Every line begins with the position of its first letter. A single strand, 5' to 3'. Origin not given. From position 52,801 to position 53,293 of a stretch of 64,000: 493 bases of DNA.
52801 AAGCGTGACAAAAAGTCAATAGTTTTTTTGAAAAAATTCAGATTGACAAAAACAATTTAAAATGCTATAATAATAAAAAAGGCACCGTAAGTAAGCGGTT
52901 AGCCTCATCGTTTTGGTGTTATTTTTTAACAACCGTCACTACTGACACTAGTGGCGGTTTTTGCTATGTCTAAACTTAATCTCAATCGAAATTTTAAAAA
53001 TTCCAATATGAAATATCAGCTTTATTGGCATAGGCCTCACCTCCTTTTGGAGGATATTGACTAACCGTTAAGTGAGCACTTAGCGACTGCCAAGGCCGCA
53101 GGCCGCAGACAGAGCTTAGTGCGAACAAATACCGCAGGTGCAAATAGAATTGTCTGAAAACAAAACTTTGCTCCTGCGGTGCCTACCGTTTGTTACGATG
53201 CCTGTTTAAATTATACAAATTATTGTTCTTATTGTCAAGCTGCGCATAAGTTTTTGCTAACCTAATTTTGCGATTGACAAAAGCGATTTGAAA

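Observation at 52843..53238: Divergent family member: different 27-aa peptide, same regulatory grammar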

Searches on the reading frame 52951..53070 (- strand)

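Call 42: find_homologous_proteins(query=window:52951-53070:-, max_evalue=10)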
Query seq(40 aa) (40 aa): 3 proteins with E <= 10 among 3 candidates.
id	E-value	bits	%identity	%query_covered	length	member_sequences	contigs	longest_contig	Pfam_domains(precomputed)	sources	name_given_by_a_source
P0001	2.3e-8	50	74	95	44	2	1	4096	-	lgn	-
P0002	1.1e-6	45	89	68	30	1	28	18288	-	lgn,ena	-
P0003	1.6e-6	45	89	68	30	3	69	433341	-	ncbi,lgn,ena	-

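Call 44: list_cluster_members(proteins=[P0001, P0002, P0003])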
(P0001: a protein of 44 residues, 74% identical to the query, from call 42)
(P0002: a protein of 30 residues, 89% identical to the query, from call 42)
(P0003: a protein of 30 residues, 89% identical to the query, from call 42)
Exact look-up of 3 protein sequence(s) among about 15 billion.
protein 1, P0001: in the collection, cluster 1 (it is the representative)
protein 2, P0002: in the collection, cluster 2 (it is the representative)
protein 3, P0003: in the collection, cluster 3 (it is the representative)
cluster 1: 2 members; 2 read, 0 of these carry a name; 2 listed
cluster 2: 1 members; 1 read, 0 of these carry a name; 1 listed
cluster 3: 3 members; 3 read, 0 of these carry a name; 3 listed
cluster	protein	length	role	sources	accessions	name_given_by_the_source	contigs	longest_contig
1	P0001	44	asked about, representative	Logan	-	-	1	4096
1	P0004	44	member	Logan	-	-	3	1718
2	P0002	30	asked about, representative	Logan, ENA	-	-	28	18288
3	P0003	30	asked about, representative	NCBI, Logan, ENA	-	-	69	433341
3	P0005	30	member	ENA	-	-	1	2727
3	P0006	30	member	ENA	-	-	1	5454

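Call 45: find_encoding_contigs(protein=P0003, flank=3000, max_places=10)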
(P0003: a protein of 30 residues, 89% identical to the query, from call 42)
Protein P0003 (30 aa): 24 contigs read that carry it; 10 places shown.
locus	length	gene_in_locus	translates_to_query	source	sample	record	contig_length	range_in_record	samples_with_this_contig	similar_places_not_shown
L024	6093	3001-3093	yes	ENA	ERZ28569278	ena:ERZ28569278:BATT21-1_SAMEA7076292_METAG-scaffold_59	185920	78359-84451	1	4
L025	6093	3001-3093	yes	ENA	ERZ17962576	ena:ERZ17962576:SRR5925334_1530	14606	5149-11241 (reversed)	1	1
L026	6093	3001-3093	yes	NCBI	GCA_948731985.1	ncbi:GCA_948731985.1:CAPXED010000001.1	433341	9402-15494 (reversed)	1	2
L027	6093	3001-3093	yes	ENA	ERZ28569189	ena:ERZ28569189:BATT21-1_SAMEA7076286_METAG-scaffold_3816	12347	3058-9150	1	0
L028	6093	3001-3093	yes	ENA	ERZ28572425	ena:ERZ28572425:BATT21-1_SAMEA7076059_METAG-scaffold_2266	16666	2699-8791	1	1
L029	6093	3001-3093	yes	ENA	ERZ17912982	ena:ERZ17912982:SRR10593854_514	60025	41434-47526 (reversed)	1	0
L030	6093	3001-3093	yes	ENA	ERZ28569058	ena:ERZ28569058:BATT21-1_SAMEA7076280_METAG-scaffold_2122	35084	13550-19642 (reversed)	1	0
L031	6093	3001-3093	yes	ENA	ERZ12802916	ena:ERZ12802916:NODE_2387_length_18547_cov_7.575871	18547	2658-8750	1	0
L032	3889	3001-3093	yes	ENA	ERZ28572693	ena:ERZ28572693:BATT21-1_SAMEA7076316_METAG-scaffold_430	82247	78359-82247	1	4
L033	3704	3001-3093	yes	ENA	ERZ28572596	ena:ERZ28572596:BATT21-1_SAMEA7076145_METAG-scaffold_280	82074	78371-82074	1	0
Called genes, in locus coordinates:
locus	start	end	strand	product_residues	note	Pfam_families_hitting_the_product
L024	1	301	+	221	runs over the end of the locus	-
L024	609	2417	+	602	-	PF08439:Peptidase_M3_N, PF01432:Peptidase_M3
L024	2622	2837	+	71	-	PF00313:CSD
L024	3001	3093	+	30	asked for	-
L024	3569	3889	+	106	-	-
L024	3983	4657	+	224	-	-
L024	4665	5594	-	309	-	PF00291:PALP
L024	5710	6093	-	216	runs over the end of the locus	PF00005:ABC_tran, PF02463:SMC_N (faint), PF13304:AAA_21 (faint)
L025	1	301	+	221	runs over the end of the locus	-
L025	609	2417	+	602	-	PF08439:Peptidase_M3_N, PF01432:Peptidase_M3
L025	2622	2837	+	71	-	PF00313:CSD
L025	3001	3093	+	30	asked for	-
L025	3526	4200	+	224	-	-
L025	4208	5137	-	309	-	PF00291:PALP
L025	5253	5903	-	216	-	PF00005:ABC_tran, PF02463:SMC_N (faint), PF13304:AAA_21 (faint)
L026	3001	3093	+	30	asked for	-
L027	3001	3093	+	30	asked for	-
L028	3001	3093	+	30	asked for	-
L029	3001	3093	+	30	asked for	-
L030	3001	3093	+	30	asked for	-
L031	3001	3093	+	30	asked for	-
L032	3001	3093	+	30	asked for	-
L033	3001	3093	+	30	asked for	-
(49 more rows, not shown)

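Call 46: find_encoding_contigs(protein=P0002, flank=3000, max_places=10)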
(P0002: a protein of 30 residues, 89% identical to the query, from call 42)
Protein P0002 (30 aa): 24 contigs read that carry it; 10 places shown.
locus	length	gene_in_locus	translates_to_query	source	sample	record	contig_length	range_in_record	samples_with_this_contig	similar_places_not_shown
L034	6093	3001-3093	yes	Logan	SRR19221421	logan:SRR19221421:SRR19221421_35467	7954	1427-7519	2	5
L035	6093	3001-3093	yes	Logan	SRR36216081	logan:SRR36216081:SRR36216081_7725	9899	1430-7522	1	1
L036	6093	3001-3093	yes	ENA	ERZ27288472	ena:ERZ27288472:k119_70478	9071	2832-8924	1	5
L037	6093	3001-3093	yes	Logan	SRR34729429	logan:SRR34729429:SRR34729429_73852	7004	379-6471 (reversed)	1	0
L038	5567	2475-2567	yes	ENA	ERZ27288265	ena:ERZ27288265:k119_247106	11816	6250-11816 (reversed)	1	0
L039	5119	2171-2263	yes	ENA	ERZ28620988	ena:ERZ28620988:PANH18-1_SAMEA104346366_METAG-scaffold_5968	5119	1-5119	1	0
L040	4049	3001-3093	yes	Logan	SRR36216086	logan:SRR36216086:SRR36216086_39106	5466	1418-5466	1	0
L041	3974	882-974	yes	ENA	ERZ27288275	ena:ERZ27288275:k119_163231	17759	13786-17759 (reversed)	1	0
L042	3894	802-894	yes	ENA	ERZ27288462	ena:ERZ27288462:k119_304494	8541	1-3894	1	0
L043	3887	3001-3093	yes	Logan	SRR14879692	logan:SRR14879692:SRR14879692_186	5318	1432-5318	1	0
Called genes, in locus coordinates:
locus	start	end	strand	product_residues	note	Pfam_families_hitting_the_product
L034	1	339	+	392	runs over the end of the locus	PF06898:YqfD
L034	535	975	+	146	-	PF01242:PTPS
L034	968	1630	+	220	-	PF13353:Fer4_12, PF04055:Radical_SAM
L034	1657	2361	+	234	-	PF00733:Asn_synthase (weak), PF02540:NAD_synthase (weak), PF06508:QueC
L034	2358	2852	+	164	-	PF14489:QueF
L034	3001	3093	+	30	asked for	-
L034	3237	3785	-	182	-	PF13428:TPR_14 (faint), PF13432:TPR_16 (faint), PF14559:TPR_19 (faint), PF23914:TPR_CcmH_CycH (faint), PF00515:TPR_1 (faint), PF07719:TPR_2 (weak), PF13424:TPR_12 (weak), PF13414:TPR_11, +1 more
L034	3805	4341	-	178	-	PF02417:Chromate_transp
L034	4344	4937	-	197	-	PF02417:Chromate_transp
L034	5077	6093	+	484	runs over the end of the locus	?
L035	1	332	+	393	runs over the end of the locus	PF06898:YqfD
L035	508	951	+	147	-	PF01242:PTPS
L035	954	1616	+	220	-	PF13353:Fer4_12, PF04055:Radical_SAM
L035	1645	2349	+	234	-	PF00733:Asn_synthase (weak), PF02540:NAD_synthase (weak), PF06508:QueC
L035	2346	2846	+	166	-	PF14489:QueF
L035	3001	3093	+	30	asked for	-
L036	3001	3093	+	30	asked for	-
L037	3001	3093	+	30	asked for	-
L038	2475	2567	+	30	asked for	-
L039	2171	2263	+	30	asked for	-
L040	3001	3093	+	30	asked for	-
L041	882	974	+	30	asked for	-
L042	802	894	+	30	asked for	-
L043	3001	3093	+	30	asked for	-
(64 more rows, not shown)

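Call 47: find_encoding_contigs(protein=P0001, flank=3000, max_places=10)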
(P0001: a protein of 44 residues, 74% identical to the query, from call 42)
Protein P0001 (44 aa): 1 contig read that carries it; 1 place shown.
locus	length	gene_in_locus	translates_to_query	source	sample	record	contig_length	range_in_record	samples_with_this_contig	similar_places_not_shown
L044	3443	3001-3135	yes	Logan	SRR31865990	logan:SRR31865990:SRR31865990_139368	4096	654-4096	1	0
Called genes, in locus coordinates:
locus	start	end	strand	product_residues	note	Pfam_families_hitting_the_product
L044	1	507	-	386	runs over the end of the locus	?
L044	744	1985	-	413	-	PF04466:Terminase_3, PF03237:Terminase_6N (faint), PF17288:Terminase_3C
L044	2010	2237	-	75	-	-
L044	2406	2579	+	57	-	-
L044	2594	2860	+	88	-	PF07875:Coat_F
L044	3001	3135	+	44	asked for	-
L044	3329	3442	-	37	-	?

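Call 51: find_homologous_proteins(query=A1, max_evalue=10)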
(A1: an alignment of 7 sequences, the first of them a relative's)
Query A1 (7 sequences) (44 aa, profile of the alignment): 5 proteins with E <= 10 among 6 candidates.
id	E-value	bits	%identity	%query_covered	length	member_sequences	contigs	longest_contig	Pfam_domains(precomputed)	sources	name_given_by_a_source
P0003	4.1e-18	83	81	59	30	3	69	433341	-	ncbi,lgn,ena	-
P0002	1.7e-16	78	73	59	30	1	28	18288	-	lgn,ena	-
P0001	5.7e-13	66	100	100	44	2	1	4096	-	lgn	-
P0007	5.5e-12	63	68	57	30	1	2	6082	-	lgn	-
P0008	8.0e-9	53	80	57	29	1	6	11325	-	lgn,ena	-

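Call 53: find_encoding_contigs(protein=P0007, flank=3000, max_places=4)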
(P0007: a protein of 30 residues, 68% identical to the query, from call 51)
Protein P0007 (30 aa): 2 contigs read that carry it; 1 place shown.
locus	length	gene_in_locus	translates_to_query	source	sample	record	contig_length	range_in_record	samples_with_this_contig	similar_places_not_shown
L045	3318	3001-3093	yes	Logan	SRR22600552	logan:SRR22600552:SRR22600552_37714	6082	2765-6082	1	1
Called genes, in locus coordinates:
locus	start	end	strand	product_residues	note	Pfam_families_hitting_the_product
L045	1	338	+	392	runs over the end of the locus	PF06898:YqfD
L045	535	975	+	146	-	PF01242:PTPS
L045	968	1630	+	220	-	PF13353:Fer4_12, PF04055:Radical_SAM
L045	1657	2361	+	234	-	PF00733:Asn_synthase (weak), PF02540:NAD_synthase (weak), PF06508:QueC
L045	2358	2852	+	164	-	PF14489:QueF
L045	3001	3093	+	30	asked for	-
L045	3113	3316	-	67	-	?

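Call 79: predict_structure(alignment_id=A3)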
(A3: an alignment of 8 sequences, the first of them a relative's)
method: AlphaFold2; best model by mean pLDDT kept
length: 30 residues; sequences in the alignment: 8
mean_pLDDT: 78.5   pTM: 0.31
mean pLDDT of the five models: 78.5, 77.5, 76.2, 75.8, 75.8
residues with pLDDT >= 90: 13; 70-90: 8; 50-70: 8; < 50: 1
segments of 3 or more residues with pLDDT < 50: none
pLDDT, mean of each block of 10 residues (from residue 1): 88 90 58
secondary structure, 60 per line:
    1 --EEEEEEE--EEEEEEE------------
elements in order: E3-9 E12-18

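Call 95: search_protein_representatives(alignment_id=A3)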
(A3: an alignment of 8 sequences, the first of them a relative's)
Query: 8 sequences, 30 profile positions. Proteins with E-value up to 0.001 (for the whole library): 4; up to 1e-10: 1; up to 1e-30: 0. The best 4 are listed.
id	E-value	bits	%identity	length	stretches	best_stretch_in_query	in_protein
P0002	4.8e-17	77.7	-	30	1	1-30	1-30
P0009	2.2e-05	40.4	-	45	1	1-30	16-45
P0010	3.0e-04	36.8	-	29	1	1-30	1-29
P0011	3.7e-04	36.5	-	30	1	1-30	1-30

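Call 98: find_homologous_proteins(query=A5, max_evalue=10)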
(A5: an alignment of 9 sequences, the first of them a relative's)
Query A5 (9 sequences) (45 aa, profile of the alignment): 35 proteins with E <= 10 among 38 candidates.
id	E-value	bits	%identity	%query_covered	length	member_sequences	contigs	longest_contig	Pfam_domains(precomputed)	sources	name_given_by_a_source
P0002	1.5e-16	78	60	67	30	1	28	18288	-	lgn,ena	-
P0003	1.2e-15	75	60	67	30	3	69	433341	-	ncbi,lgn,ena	-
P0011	2.4e-13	68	50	67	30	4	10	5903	-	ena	-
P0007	4.1e-13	67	54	53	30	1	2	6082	-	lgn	-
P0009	2.2e-12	65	100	100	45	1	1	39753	-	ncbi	-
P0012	4.7e-12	64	56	93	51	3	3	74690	-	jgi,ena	-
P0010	4.8e-12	64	53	67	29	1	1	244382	-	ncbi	-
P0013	7.0e-12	63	61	67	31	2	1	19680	-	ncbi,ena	-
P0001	4.8e-11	60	52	73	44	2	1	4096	-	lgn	-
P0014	5.7e-11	60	50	67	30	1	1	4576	-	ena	-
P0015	6.3e-11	60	53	67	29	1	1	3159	-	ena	-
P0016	6.8e-11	60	50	67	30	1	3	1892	-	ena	-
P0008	9.8e-11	59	50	60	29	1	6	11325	-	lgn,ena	-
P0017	1.3e-9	56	55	93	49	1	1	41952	-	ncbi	-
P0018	3.2e-9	55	53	67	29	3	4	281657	-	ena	-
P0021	4.2e-7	48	58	67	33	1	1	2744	-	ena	-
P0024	1.2e-6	46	50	67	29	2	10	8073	-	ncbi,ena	-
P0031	2.8e-4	39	43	82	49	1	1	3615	-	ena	-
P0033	4.7e-4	38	47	67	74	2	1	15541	-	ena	-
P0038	2.4e-3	36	41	82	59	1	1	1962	-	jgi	-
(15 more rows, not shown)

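Call 100: find_encoding_contigs(protein=P0009, flank=2500, max_places=3)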
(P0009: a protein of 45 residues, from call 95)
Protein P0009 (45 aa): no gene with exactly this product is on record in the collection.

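Call 101: find_encoding_contigs(protein=P0013, flank=2500, max_places=3)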
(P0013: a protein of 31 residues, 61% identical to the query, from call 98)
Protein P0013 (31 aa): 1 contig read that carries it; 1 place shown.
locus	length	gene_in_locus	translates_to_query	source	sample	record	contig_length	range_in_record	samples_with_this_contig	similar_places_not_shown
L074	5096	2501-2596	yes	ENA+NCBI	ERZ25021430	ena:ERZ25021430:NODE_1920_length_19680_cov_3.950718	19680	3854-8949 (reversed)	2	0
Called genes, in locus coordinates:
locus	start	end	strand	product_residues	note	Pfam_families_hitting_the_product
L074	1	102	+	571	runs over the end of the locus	PF00664:ABC_membrane, PF00005:ABC_tran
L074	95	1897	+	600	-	PF00664:ABC_membrane, PF00005:ABC_tran, PF02463:SMC_N (faint)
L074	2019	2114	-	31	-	-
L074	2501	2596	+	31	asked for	-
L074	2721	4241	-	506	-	PF13347:MFS_2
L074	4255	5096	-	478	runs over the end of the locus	PF02446:Glyco_hydro_77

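Call 102: find_encoding_contigs(protein=P0033, flank=2500, max_places=3)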
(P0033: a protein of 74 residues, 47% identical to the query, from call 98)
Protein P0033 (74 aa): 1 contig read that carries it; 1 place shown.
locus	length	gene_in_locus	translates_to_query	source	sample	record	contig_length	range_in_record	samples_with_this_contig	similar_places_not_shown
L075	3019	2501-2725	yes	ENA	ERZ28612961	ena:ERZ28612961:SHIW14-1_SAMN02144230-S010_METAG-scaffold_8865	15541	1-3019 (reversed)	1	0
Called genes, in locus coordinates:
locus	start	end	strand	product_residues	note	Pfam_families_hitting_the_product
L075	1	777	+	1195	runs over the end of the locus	PF00580:UvrD-helicase, PF13361:UvrD_C, PF13538:UvrD_C_2 (faint), PF12705:PDDEXK_1 (weak)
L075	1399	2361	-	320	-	-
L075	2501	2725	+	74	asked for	-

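Call 106: search_protein_families(library=ncbifam, proteins=[P0013, P0024, P0031, P0011, P0021, P0033], max_evalue=10)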
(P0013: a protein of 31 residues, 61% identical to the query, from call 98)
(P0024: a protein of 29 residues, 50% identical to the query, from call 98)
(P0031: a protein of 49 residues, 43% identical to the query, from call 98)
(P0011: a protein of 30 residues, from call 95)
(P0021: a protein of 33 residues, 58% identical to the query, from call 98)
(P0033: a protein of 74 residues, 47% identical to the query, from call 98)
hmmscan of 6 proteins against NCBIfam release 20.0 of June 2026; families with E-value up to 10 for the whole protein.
P0013 (31 aa): 0 families

P0024 (29 aa): 1 family
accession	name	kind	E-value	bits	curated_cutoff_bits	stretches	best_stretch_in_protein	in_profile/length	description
TIGR02413.1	Bac_small_yrzI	paralog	0.014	15.5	47.05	1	6-24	2-20/46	YrzI family small protein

P0031 (49 aa): 1 family
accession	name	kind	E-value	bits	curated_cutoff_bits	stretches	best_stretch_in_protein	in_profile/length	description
TIGR02413.1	Bac_small_yrzI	paralog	0.025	14.7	47.05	1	26-44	2-20/46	YrzI family small protein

P0011 (30 aa): 0 families

P0021 (33 aa): 1 family
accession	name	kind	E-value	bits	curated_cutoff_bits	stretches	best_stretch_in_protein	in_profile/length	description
TIGR02413.1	Bac_small_yrzI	paralog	0.0048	17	47.05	1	6-26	2-20/46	YrzI family small protein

P0033 (74 aa): 0 families

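Call 107: search_protein_families(library=phrogs, proteins=[P0013, P0024, P0031, P0011, P0003], max_evalue=10)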
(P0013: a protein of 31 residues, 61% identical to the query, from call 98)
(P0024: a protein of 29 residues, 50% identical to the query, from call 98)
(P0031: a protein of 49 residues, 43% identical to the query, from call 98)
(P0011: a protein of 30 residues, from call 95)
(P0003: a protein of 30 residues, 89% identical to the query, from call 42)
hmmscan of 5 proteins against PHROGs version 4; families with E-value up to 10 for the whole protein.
P0013 (31 aa): 0 families

P0024 (29 aa): 1 family
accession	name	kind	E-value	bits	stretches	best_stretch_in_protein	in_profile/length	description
phrog_24581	-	unknown function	0.0092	17.2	1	4-25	17-38/63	-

P0031 (49 aa): 1 family
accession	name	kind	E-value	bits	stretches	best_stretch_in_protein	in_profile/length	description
phrog_16397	-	unknown function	0.1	13.6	1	11-41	16-46/90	-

P0011 (30 aa): 0 families

P0003 (30 aa): 0 families

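Call 113: predict_structure(alignment_id=A6)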
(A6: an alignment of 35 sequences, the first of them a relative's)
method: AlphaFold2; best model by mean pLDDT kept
length: 30 residues; sequences in the alignment: 35
mean_pLDDT: 77.2   pTM: 0.30
mean pLDDT of the five models: 77.2, 75.7, 75.5, 75.4, 72.7
residues with pLDDT >= 90: 8; 70-90: 11; 50-70: 10; < 50: 1
segments of 3 or more residues with pLDDT < 50: none
pLDDT, mean of each block of 10 residues (from residue 1): 87 87 58
secondary structure, 60 per line:
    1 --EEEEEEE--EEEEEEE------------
elements in order: E3-9 E12-18

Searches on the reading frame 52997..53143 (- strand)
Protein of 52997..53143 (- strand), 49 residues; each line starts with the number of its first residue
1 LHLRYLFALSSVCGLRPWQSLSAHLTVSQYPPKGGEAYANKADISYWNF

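Call 29: find_encoding_contigs(protein=window:52997-53143:-, flank=3000, max_places=10)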
Protein seq(49 aa) (49 aa): no gene with exactly this product is on record in the collection.
